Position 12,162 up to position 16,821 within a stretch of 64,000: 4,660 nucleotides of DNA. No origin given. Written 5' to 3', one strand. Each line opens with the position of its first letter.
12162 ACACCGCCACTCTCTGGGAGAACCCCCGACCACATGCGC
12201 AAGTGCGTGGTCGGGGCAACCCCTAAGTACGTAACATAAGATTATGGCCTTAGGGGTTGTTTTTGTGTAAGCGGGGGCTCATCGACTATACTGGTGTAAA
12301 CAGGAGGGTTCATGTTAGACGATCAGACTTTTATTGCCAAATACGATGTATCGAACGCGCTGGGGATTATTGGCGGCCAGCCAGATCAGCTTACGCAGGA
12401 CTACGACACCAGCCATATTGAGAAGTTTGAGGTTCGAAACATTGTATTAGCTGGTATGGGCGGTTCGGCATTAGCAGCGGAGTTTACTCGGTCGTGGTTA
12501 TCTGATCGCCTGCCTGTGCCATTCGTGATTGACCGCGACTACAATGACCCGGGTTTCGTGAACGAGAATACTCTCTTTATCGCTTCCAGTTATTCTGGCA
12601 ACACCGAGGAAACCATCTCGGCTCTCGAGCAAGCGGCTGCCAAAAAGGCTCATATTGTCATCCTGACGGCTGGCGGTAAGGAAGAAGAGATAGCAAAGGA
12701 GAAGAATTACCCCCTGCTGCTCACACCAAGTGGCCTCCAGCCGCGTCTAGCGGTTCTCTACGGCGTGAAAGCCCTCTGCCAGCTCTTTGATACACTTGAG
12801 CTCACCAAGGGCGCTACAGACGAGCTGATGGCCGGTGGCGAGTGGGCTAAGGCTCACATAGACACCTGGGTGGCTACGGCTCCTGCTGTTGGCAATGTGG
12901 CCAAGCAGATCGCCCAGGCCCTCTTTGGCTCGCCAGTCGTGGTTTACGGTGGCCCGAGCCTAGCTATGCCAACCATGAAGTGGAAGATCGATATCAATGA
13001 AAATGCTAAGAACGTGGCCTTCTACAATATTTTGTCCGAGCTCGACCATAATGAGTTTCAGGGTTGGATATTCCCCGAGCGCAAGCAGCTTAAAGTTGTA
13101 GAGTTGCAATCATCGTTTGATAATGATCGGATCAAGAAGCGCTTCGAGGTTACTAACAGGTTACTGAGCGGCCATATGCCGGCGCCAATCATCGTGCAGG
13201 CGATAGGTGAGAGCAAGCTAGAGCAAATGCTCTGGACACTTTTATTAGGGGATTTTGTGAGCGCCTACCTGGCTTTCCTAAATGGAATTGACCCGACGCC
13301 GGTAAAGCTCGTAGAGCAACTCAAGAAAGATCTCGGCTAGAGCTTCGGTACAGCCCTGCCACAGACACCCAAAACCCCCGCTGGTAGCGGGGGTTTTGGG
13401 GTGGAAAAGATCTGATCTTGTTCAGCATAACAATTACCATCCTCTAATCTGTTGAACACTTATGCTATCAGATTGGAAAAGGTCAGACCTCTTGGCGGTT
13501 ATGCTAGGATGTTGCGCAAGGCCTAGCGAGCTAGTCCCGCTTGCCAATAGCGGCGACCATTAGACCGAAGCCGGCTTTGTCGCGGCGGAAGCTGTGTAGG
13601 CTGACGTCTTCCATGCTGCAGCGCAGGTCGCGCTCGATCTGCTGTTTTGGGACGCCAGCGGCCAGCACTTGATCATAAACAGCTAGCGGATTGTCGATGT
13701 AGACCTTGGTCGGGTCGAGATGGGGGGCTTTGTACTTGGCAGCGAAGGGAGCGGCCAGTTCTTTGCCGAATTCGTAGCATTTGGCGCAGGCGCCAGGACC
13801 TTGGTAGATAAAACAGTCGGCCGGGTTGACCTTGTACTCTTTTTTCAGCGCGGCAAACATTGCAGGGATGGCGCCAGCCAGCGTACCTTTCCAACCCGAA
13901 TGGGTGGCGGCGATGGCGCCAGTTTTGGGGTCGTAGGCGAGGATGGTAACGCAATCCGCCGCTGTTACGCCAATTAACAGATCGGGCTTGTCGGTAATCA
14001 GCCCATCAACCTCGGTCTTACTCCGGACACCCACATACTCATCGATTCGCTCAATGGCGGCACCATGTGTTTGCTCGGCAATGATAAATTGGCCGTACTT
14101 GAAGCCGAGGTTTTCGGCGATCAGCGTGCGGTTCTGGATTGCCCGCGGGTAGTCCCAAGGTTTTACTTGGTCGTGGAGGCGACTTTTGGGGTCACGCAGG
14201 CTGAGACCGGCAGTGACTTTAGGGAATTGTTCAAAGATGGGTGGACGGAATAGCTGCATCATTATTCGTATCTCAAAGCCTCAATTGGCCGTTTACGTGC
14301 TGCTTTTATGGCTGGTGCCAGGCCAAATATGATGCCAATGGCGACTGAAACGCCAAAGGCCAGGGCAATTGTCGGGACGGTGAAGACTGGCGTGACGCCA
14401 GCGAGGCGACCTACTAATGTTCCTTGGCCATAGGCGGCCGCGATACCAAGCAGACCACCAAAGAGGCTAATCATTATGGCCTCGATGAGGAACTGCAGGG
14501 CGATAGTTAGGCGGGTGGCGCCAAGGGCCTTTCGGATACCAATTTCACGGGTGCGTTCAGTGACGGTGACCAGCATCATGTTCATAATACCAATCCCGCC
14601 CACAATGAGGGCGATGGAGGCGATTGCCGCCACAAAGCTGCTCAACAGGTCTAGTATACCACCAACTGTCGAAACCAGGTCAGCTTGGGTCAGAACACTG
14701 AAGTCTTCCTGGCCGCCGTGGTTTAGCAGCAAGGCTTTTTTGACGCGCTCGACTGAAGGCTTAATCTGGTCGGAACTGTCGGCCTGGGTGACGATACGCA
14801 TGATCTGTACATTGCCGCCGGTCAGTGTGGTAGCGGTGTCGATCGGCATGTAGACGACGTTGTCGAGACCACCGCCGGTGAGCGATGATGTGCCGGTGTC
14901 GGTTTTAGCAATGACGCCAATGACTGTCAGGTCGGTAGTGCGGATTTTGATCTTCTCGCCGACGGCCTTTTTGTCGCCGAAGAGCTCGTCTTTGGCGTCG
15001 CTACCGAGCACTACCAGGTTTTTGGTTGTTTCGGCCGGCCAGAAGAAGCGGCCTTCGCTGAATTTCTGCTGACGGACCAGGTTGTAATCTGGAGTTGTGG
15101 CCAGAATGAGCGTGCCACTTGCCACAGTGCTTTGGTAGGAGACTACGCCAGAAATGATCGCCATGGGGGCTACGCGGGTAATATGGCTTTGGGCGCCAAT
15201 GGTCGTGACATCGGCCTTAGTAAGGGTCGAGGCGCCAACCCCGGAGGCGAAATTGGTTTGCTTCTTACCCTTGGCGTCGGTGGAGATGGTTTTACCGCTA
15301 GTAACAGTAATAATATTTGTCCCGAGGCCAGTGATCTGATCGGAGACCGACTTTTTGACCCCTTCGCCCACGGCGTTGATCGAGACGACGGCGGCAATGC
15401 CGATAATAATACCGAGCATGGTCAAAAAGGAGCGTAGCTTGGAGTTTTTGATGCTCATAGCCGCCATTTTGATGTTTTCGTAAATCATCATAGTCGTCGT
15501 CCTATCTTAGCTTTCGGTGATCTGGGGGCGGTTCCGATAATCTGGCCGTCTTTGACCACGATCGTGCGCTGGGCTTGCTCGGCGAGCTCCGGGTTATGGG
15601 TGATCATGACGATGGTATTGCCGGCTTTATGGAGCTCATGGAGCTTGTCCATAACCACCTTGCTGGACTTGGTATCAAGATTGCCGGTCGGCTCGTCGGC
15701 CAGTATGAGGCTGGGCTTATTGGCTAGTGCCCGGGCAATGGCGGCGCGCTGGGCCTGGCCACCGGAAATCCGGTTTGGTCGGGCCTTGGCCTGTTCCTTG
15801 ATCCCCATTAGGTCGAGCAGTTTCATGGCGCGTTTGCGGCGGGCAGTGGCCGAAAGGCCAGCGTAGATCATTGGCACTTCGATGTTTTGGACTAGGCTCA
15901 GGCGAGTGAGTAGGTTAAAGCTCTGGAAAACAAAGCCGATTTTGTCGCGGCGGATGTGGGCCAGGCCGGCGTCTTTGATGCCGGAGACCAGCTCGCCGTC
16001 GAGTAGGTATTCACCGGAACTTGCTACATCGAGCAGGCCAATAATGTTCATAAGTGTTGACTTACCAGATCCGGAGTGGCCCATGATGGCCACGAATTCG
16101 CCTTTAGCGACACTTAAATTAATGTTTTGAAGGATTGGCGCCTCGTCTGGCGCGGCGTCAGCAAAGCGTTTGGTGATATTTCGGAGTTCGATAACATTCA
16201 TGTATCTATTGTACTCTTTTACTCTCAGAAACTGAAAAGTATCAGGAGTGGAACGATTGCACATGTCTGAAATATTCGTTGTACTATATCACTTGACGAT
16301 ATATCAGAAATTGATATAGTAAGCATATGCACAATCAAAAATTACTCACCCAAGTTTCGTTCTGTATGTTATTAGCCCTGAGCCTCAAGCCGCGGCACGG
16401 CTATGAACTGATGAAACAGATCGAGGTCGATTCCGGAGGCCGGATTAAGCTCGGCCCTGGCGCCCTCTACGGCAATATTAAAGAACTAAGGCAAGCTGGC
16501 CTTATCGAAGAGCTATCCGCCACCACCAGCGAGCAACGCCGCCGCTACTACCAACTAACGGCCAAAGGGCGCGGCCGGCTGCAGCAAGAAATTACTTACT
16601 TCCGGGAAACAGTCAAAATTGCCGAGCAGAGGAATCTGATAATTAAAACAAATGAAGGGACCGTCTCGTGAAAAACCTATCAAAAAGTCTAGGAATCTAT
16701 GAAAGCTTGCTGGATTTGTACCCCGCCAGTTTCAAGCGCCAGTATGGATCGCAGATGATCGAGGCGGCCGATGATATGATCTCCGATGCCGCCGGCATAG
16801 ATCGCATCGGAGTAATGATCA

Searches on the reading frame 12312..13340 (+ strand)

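Call 38: search_protein_families(library=pfam, proteins=[window:12312-13340:+], max_evalue=0.01)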
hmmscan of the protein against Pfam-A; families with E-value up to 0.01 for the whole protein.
window:12312-13340:+ (342 aa): 2 families
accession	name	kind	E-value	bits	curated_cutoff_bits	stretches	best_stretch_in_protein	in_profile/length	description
PF10432.14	bact-PGI_C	-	3e-39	134.8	24.5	1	195-341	3-151/151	Bacterial phospho-glucose isomerase C-terminal SIS domain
PF01380.27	SIS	-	3.8e-10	40.1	25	1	41-132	5-99/131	SIS domain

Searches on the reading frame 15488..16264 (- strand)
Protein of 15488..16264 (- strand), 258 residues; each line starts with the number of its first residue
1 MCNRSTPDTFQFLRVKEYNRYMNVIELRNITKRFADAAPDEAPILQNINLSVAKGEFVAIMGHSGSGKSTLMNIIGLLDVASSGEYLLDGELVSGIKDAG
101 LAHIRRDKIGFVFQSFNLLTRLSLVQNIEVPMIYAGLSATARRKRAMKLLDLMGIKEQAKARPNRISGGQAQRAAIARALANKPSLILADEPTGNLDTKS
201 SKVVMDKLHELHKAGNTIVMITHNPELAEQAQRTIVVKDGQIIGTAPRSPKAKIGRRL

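Call 54: search_protein_families(library=pfam, proteins=[window:15488-16264:-], max_evalue=0.01)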
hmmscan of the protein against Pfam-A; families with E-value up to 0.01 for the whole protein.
window:15488-16264:- (258 aa): 7 families
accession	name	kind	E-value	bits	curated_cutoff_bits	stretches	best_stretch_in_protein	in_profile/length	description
PF00005.33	ABC_tran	-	1.9e-31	109.9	25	1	45-193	1-136/137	ABC transporter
PF02463.25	SMC_N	-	2.8e-07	30.7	40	1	55-238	24-212/220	RecF/RecN/SMC N terminal domain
PF13304.12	AAA_21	-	0.0001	23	27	0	57-80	1-27/304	AAA domain, putative AbiEii toxin, Type IV TA system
PF13555.12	AAA_29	-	0.00093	19.3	27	1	54-72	22-39/61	P-loop containing region of AAA domain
PF03193.22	RsgA_GTPase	-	0.0012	19.2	30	1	50-75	102-126/174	RsgA GTPase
PF13238.12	AAA_18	-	0.0057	17.5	29.4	0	58-97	1-42/128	AAA domain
PF01926.29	MMR_HSR1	-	0.0065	17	21.9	0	58-75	2-19/113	50S ribosome-binding GTPase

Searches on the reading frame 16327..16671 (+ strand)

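Call 54: search_protein_families(library=pfam, proteins=[window:16327-16671:+], max_evalue=0.01)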
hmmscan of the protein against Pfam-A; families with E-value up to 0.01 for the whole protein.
window:16327-16671:+ (114 aa): 2 families
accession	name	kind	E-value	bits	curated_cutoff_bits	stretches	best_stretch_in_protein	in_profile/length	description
PF03551.20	PadR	-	9.6e-18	64.4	27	1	15-86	2-74/75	Transcriptional regulator PadR-like family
PF13601.12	HTH_34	-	0.00068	20.2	27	1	40-94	24-78/80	Winged helix DNA-binding domain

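Call 78: search_protein_families(library=ncbifam, proteins=[window:16327-16671:+], max_evalue=0.01)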
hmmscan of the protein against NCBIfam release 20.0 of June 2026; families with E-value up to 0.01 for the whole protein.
window:16327-16671:+ (114 aa): 4 families
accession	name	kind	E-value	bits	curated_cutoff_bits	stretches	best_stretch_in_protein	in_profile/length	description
TIGR03433.1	padR_acidobact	paralog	1.5e-17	63.6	101.8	1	13-98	8-94/101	PadR family transcriptional regulator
NF053635.1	TransRegRv3488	equivalog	1.8e-06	28.1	140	1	41-94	37-90/98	Rv3488 family transcriptional regulator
NF006931.0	PRK09416.1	equivalog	2.2e-06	27.9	112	1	13-87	46-117/135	PadR family transcriptional regulator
NF004170.0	PRK05638.1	equivalog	9.9e-05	21.1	421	1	15-85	377-438/442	threonine synthase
